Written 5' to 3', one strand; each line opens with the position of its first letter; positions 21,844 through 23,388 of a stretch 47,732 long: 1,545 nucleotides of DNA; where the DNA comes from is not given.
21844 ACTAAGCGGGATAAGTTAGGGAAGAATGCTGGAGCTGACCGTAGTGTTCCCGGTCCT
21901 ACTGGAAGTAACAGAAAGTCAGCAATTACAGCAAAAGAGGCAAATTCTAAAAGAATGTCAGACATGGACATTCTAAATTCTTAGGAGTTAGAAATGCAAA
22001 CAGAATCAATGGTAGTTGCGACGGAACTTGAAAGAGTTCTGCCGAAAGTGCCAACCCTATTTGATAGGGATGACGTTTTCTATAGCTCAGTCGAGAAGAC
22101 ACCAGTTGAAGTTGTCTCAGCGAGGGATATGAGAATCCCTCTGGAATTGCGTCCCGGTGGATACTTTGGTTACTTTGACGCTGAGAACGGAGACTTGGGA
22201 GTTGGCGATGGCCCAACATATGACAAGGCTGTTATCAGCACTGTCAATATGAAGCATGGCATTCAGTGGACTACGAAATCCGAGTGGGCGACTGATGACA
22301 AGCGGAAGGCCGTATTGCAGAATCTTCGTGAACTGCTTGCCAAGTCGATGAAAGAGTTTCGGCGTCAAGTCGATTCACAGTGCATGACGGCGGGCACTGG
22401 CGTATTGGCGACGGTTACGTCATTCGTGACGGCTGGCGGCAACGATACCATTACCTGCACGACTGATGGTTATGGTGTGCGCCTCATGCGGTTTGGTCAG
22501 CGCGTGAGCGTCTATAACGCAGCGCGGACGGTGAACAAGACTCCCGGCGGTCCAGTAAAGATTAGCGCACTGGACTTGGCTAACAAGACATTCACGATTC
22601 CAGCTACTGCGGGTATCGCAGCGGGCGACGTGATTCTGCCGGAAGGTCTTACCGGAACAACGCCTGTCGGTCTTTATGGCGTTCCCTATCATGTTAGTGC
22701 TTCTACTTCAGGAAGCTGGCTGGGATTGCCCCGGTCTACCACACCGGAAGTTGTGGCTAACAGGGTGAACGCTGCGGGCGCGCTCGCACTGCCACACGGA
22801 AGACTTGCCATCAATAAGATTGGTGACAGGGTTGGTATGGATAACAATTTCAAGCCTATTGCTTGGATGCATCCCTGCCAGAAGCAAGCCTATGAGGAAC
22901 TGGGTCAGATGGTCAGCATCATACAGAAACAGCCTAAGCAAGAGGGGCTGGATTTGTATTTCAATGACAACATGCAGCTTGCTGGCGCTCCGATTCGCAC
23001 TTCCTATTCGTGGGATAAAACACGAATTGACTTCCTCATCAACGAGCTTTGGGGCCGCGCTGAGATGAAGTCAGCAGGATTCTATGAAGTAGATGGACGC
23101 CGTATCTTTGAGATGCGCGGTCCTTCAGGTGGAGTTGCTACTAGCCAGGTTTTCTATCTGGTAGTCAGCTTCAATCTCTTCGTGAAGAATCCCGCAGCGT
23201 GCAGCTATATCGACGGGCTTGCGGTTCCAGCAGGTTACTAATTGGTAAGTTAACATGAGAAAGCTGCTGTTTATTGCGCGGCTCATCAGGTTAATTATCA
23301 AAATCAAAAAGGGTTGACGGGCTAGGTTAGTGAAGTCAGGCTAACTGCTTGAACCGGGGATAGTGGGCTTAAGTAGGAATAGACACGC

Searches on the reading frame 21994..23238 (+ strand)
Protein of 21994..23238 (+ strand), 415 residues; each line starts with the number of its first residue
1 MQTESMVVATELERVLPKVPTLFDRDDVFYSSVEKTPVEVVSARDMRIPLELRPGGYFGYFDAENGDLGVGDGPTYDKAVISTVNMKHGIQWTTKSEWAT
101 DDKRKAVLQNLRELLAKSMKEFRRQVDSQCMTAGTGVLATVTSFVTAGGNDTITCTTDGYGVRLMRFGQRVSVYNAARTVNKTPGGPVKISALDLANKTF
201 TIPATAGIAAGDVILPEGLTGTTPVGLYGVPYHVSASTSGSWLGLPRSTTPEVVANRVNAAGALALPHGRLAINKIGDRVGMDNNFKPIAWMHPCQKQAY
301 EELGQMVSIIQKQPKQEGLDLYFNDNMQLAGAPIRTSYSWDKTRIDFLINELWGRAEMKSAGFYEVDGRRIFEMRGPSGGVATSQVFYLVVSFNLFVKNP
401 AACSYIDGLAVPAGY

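Call 20: search_protein_families(library=pfam, proteins=[window:21994-23238:+], max_evalue=0.01)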
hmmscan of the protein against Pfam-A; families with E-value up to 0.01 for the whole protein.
window:21994-23238:+ (415 aa): 0 families

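Call 38: search_protein_families(library=phrogs, proteins=[window:21994-23238:+], max_evalue=0.001)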
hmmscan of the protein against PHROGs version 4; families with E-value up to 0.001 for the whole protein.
window:21994-23238:+ (415 aa): 1 family
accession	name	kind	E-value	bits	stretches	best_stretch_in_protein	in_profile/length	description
phrog_14242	-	head and packaging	3.9e-06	26.8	1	114-231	118-224/396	major head protein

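Call 50: search_dna_similar(query=window:21994-23238:+, collection=phages, mode=protein, max_evalue=0.00001, max_rows=15)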
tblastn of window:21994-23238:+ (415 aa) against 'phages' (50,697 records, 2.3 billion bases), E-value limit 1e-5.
No match.

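Call 74: find_related_loci(query=window:21994-23238:+, collection=viral_contigs, flank=1000)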
Query window:21994-23238:+ (415 aa) in viral_contigs; peptide patterns used: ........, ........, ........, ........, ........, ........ (x = any residue, [..] = any of these).
73 stretches matched a pattern; 70 encode a relative of the query (tblastn E <= 1e-3); 70 distinct loci.
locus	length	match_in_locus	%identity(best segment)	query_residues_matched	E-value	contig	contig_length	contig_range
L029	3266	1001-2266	65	4-415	0e+0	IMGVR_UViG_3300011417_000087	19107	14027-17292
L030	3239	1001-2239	67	3-415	0e+0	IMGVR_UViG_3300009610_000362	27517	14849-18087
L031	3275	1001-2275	61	3-415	2e-176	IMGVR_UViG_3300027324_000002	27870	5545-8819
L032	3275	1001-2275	61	3-415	2e-176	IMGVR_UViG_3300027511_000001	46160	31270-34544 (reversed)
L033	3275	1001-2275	61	3-415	2e-176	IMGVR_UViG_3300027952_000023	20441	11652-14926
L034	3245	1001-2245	63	1-415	8e-173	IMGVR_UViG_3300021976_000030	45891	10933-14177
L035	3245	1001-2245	63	3-415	4e-164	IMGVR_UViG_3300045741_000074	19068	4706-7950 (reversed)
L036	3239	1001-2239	58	3-415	6e-161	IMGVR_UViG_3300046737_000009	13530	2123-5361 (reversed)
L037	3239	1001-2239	58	3-415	6e-161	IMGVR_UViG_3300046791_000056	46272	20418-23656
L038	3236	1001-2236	58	5-415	8e-159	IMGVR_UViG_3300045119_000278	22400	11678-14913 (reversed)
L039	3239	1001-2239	56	3-415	4e-160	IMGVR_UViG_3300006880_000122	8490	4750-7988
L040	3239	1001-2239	58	3-415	3e-158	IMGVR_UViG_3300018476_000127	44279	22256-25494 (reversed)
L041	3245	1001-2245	59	4-415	5e-158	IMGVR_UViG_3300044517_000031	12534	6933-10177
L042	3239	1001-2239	57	3-415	3e-158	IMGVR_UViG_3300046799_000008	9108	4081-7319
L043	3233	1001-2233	57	4-415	9e-158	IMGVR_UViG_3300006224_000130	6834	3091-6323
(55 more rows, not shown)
